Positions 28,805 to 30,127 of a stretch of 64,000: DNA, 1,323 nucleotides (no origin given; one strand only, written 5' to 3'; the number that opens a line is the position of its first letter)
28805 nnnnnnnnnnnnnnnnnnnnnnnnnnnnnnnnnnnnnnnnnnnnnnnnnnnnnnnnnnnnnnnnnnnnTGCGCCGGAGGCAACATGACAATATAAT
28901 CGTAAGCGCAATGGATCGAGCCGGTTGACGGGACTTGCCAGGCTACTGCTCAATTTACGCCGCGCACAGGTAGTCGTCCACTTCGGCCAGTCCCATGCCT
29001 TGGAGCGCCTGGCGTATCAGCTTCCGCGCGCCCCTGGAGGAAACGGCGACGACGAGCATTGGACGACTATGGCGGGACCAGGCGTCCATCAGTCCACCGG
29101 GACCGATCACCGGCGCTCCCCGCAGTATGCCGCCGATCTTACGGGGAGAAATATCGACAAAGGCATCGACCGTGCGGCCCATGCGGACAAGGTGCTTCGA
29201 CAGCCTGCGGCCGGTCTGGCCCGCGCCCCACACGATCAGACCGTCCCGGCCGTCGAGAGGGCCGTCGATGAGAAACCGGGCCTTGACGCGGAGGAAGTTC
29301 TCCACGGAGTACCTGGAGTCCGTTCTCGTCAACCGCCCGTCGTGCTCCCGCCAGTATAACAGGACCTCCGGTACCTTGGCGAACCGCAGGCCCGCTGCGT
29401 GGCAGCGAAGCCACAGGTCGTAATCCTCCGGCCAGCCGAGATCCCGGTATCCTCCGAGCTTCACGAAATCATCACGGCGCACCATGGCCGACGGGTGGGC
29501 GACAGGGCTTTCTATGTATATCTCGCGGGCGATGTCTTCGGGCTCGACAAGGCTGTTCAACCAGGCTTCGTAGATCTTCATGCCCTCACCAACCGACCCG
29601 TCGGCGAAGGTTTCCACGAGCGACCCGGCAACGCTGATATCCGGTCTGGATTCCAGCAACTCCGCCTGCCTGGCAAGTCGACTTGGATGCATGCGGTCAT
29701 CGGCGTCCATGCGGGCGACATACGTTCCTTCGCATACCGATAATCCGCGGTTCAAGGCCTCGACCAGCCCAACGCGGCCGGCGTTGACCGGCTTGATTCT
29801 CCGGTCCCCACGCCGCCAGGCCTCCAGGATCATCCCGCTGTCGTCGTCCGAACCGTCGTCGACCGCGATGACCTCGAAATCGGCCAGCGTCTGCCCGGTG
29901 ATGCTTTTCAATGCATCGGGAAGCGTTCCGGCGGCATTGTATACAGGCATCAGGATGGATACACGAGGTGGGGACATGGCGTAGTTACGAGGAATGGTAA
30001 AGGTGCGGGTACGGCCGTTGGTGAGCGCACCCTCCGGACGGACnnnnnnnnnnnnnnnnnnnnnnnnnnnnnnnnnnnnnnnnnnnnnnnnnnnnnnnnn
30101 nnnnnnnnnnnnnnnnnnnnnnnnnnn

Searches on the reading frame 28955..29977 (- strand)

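Call 48: search_protein_families(library=pfam, proteins=[window:28955-29977:-], max_evalue=0.00001)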
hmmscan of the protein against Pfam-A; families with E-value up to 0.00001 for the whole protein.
window:28955-29977:- (340 aa): 3 families
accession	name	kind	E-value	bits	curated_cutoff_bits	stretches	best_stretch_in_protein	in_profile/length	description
PF00535.33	Glycos_transf_2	-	1.3e-28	100.4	23.3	1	7-171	1-164/168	Glycosyl transferase family 2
PF10111.15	Glyco_tranf_2_2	-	4.5e-11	43.2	27.3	1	7-214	1-220/276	Glycosyltransferase like family 2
PF13641.12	Glyco_tranf_2_3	-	3.3e-08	34.3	27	1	4-233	1-225/230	Glycosyltransferase like family 2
